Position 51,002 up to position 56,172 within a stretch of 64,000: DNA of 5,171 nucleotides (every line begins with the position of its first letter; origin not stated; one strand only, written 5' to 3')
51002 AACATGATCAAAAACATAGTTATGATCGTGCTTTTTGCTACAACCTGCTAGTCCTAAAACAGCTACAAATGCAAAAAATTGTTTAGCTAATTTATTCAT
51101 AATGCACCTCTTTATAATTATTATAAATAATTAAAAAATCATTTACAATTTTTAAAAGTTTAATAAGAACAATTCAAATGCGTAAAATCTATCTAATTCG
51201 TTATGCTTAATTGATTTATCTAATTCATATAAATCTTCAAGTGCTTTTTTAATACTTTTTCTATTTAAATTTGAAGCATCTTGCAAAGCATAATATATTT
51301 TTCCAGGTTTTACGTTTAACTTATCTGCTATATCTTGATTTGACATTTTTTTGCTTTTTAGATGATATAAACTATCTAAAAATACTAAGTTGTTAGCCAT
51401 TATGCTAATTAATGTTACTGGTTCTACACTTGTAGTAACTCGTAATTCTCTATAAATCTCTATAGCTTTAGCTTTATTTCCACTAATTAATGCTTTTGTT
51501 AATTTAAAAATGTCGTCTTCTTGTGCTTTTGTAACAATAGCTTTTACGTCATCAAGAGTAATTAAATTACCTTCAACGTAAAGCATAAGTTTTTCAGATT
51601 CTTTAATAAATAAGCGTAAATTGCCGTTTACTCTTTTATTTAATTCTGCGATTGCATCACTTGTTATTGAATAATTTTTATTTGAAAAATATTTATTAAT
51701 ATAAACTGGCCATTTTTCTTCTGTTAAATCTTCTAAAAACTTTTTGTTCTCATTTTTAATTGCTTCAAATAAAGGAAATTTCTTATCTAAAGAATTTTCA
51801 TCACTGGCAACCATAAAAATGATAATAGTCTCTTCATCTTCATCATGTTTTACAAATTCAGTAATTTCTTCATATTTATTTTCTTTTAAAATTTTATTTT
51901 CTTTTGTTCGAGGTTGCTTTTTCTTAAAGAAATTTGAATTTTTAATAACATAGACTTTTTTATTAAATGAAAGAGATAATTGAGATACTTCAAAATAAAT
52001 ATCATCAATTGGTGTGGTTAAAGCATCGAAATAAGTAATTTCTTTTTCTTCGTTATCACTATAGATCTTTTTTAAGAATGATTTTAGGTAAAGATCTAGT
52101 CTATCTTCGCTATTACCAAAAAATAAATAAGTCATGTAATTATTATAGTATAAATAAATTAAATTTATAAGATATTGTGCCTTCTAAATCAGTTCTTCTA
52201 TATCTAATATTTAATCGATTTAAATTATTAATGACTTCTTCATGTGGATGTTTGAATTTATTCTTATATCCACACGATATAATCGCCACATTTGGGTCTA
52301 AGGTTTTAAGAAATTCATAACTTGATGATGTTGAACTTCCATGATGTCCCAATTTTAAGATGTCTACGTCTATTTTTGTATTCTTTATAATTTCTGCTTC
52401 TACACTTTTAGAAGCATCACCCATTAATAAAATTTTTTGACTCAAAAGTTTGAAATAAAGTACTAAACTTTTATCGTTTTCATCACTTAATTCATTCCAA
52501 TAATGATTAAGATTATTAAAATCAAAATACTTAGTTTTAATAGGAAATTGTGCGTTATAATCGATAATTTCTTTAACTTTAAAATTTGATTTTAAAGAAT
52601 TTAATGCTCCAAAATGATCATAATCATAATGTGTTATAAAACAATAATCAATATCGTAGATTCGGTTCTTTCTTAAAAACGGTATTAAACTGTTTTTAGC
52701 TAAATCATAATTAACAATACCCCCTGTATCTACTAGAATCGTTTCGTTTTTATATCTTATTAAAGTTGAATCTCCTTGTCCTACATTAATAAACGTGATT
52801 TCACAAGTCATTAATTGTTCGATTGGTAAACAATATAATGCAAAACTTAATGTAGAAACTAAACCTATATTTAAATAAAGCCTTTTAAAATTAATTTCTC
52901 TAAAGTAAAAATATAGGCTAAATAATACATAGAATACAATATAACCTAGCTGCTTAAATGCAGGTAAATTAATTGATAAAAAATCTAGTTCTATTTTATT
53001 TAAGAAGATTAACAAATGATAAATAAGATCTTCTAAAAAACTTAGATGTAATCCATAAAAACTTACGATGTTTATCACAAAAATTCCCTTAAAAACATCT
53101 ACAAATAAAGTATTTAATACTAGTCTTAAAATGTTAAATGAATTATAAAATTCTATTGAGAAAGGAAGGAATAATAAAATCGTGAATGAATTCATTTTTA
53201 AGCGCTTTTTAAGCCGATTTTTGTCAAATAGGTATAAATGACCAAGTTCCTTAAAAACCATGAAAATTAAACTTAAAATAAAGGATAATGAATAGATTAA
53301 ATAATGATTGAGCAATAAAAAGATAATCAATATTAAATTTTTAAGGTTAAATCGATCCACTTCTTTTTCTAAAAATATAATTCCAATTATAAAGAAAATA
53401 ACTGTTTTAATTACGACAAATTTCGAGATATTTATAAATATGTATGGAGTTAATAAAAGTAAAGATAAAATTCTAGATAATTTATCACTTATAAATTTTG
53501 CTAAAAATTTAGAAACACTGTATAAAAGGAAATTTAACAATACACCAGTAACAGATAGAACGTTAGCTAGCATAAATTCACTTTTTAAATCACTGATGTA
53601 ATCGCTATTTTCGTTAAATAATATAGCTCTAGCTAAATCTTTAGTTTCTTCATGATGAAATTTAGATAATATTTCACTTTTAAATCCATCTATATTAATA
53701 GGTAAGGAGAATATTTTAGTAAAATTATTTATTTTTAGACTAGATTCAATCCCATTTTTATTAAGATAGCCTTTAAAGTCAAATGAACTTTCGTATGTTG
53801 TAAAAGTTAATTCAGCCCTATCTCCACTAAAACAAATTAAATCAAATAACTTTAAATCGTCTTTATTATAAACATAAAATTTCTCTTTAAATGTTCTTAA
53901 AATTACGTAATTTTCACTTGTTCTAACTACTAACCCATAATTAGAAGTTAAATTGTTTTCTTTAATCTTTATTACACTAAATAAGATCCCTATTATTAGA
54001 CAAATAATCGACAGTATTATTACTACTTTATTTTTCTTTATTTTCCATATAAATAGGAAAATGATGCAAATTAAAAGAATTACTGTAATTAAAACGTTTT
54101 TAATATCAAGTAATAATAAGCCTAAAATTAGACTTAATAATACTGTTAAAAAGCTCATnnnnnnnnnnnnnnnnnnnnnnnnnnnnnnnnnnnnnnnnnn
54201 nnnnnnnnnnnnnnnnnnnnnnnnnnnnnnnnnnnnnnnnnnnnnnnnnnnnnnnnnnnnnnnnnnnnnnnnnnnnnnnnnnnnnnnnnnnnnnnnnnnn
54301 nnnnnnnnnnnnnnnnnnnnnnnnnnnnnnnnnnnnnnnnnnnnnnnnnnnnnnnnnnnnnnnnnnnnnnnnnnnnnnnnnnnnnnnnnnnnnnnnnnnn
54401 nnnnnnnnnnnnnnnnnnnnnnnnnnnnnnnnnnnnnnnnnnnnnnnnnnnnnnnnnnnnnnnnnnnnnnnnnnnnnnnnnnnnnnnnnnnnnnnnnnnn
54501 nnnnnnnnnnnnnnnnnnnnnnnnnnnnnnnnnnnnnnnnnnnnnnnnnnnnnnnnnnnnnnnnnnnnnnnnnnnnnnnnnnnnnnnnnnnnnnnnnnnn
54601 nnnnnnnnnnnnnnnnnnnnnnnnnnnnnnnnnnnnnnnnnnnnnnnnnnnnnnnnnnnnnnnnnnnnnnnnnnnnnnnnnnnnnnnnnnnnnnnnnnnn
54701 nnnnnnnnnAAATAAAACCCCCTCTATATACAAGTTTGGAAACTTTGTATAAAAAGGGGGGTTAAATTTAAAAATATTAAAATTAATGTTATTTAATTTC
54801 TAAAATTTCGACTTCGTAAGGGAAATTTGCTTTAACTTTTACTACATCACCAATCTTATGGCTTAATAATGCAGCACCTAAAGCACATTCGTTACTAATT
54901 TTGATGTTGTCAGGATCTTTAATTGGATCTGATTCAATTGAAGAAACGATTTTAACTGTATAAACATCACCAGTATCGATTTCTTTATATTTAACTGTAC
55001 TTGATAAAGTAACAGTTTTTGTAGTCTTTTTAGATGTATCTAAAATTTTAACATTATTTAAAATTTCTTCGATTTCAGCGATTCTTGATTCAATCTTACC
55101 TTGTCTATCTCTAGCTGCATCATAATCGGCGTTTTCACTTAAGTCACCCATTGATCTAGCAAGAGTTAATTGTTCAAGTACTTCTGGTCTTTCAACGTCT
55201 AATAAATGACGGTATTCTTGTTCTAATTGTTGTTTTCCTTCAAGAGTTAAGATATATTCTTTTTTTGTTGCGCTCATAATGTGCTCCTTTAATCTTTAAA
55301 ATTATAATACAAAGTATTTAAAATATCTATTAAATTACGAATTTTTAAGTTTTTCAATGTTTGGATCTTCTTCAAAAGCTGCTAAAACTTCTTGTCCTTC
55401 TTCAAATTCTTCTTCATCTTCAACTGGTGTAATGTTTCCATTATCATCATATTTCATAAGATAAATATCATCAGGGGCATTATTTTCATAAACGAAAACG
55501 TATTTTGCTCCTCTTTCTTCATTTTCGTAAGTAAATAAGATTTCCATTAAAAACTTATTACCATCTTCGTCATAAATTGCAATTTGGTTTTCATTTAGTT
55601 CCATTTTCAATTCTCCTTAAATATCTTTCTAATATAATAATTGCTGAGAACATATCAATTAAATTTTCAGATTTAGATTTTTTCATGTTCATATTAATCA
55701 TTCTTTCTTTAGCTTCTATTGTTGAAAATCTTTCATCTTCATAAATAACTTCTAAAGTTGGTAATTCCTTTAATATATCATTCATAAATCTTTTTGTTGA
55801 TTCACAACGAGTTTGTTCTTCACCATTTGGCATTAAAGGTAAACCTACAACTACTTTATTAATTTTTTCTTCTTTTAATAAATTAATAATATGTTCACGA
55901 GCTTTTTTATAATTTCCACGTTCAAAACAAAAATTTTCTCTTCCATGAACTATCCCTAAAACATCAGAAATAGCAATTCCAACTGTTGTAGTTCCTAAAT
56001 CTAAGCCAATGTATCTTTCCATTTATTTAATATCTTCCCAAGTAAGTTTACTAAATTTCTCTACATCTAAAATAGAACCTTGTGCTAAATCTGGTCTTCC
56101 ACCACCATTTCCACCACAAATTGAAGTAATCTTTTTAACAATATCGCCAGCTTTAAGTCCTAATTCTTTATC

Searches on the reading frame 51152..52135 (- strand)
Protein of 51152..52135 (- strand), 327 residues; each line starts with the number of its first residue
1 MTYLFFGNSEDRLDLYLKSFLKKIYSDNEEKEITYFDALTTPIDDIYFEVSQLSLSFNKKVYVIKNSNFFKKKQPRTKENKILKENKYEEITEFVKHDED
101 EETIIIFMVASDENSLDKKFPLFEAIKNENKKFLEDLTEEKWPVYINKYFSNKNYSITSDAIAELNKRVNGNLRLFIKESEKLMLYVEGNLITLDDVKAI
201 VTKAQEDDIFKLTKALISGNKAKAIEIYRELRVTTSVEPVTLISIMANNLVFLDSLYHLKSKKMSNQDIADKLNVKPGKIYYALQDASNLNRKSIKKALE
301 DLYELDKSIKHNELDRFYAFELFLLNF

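Call 45: search_protein_families(library=pfam, max_evalue=0.01, proteins=[window:51152-52135:-])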
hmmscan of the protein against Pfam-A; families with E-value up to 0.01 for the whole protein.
window:51152-52135:- (327 aa): 3 families
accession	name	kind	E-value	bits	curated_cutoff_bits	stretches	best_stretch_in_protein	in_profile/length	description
PF21694.2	DNA_pol3_delta_C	-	2.3e-25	89.4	27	1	206-327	1-121/121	DNA polymerase III delta subunit, C-terminal domain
PF06144.19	DNA_pol3_delta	-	2.1e-05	25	21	1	3-128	1-116/124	DNA polymerase III, delta subunit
PF03444.21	HrcA_DNA-bdg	-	0.0051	16.9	21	0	247-285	7-45/79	Winged helix-turn-helix transcription repressor, HrcA DNA-binding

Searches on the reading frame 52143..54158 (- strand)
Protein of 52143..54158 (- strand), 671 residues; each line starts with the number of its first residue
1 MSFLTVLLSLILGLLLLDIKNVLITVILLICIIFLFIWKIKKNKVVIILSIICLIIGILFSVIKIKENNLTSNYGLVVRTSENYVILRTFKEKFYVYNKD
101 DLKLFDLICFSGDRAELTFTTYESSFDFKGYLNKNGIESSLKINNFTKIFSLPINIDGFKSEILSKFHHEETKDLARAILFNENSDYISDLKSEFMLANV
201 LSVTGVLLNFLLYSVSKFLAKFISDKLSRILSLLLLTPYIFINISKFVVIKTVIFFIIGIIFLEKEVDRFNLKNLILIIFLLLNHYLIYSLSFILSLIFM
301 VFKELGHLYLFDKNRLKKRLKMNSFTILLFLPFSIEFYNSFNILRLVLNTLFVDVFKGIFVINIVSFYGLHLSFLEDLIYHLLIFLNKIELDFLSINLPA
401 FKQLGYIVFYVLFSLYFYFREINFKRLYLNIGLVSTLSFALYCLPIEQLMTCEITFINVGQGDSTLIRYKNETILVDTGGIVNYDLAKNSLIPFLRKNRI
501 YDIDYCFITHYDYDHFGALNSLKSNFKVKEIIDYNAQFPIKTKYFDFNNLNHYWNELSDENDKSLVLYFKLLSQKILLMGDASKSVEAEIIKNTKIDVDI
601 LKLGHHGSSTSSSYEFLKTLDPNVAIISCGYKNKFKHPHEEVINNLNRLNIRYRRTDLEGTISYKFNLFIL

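Call 45: search_protein_families(library=pfam, max_evalue=0.01, proteins=[window:52143-54158:-])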
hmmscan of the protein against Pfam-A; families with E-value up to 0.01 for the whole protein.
window:52143-54158:- (671 aa): 2 families
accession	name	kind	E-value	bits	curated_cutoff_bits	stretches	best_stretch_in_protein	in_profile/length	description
PF00753.33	Lactamase_B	-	1.1e-17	65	22.7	1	458-549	2-90/196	Metallo-beta-lactamase superfamily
PF19583.5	ODP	-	0.0019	18.5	27.2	1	464-530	5-69/194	ODP family beta lactamase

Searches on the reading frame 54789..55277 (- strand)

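Call 32: search_protein_families(library=pfam, max_evalue=0.01, proteins=[window:54789-55277:-])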
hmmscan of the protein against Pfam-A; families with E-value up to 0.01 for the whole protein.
window:54789-55277:- (162 aa): 2 families
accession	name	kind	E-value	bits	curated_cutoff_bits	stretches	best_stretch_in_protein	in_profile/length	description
PF03449.20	GreA_GreB_N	-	1.1e-25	90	24.5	1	9-78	2-71/71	Transcription elongation factor, N-terminal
PF01272.25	GreA_GreB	-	1.9e-16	60.3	26.9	1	85-162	2-76/77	Transcription elongation factor, GreA/GreB, C-term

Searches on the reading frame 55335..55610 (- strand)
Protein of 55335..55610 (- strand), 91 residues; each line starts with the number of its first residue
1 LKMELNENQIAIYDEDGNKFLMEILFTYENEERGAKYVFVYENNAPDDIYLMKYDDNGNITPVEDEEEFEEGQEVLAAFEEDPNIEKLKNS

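Call 32: search_protein_families(library=pfam, max_evalue=0.01, proteins=[window:55335-55610:-])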
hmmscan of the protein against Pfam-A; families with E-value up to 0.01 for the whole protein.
window:55335-55610:- (91 aa): 1 family
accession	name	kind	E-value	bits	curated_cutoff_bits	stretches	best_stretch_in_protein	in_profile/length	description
PF06949.16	DUF1292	-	4.8e-08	34.2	24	1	15-78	1-72/75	Protein of unknown function (DUF1292)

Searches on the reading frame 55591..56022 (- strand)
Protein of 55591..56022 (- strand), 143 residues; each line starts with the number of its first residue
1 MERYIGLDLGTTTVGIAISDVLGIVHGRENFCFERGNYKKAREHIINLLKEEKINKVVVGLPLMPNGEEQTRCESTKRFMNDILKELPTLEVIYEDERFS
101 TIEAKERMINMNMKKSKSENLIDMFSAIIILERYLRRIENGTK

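Call 32: search_protein_families(library=pfam, max_evalue=0.01, proteins=[window:55591-56022:-])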
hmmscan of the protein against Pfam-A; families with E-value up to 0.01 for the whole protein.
window:55591-56022:- (143 aa): 1 family
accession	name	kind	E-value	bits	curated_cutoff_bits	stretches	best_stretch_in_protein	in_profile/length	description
PF03652.20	RuvX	-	1.8e-33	116.2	29.2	1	3-136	2-133/134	Holliday junction resolvase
